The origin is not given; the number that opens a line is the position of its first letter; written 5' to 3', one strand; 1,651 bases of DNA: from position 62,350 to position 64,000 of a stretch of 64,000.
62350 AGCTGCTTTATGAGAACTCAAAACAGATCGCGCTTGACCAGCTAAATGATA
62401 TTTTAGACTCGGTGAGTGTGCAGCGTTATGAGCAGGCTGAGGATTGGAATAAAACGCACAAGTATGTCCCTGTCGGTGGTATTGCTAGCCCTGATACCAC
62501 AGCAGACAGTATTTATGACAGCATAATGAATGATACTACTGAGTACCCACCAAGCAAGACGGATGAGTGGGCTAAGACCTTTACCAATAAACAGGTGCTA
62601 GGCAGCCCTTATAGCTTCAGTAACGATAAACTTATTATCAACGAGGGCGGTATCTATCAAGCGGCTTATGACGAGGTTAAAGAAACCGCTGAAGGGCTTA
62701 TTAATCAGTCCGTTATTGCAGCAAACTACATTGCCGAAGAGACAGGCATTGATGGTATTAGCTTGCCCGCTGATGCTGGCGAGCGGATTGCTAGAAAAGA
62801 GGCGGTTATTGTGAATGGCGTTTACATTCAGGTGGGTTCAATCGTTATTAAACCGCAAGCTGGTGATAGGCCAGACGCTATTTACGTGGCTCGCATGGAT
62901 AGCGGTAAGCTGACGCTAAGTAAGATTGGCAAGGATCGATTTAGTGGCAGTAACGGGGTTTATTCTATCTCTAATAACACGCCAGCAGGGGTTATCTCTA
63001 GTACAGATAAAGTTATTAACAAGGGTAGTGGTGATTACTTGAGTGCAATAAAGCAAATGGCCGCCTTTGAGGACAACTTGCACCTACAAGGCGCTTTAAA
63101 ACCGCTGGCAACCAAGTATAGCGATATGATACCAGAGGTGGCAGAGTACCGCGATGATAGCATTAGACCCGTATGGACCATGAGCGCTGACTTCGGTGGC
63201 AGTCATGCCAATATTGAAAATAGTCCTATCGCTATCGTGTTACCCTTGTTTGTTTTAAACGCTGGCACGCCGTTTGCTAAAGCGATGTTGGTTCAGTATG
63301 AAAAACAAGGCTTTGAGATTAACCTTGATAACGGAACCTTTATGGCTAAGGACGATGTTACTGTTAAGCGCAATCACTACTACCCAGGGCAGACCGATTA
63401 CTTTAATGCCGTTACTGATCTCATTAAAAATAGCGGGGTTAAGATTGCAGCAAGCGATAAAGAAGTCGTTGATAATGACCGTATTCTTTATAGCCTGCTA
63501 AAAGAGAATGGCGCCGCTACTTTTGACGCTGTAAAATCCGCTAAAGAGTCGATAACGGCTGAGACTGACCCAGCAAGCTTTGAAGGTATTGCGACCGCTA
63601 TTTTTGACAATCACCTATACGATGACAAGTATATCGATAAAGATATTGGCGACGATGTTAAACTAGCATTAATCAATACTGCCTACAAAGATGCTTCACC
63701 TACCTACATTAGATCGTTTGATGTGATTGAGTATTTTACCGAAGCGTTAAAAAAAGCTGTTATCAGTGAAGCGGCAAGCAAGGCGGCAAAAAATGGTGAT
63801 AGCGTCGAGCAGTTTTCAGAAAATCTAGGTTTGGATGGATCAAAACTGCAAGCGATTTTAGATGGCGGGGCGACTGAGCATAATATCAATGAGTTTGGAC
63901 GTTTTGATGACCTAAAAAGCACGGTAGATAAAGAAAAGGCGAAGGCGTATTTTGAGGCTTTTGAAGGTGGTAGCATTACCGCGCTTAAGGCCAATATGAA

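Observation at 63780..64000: DarB-like protein ends in a segment resembling the C-terminal domain of type I HsdR subunits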

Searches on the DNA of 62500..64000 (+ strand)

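Call 7: search_dna_similar(query=window:62500-64000:+, collection=phages, mode=near, max_rows=15)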
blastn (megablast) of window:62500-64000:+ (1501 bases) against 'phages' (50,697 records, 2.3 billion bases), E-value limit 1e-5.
No match.
